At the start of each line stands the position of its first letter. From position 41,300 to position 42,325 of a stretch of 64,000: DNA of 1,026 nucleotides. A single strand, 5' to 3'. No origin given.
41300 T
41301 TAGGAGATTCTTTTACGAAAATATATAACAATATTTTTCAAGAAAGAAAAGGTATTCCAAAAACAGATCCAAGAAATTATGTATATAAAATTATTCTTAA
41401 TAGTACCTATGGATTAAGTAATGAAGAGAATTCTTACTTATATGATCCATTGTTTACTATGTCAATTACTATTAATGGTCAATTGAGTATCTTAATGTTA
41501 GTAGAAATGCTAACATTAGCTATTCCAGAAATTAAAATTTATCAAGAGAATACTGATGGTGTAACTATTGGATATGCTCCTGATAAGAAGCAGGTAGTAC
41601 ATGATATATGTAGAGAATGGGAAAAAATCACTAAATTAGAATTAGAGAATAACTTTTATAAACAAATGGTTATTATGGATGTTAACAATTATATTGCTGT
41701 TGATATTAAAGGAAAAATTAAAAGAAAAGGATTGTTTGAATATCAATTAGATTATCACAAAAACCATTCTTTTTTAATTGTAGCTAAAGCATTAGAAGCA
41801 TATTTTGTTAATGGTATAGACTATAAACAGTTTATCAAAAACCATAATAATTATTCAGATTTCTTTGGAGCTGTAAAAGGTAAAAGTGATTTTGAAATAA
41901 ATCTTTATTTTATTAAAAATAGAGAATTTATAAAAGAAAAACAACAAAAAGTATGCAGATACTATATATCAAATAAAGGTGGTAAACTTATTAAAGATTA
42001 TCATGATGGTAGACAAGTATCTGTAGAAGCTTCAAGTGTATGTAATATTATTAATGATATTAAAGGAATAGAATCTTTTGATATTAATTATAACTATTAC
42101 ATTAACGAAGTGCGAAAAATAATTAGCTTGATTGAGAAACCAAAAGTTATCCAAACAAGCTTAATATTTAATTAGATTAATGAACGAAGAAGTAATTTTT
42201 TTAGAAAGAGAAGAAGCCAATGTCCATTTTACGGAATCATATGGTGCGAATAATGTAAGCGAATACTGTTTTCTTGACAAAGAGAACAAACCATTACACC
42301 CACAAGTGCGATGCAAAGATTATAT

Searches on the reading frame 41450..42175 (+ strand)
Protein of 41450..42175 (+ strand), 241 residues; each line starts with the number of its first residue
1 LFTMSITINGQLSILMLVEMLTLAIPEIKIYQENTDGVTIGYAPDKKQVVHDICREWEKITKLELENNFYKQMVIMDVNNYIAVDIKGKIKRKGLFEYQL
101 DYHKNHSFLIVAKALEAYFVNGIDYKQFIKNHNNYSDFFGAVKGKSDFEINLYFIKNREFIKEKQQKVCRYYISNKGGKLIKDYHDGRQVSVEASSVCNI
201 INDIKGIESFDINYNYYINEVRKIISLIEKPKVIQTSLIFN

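Call 88: search_protein_families(library=phrogs, proteins=[window:41450-42175:+], max_evalue=0.00001)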
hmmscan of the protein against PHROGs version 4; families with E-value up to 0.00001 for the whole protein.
window:41450-42175:+ (241 aa): 3 families
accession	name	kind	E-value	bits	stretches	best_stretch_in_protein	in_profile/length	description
phrog_1252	-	DNA, RNA and nucleotide metabolism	1.1e-62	213.6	1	2-231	426-654/663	DNA polymerase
phrog_18505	-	DNA, RNA and nucleotide metabolism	5.7e-52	178.1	2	4-186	65-251/349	DNA polymerase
phrog_15833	-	DNA, RNA and nucleotide metabolism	2.5e-19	70.7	1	91-182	7-100/192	DNA polymerase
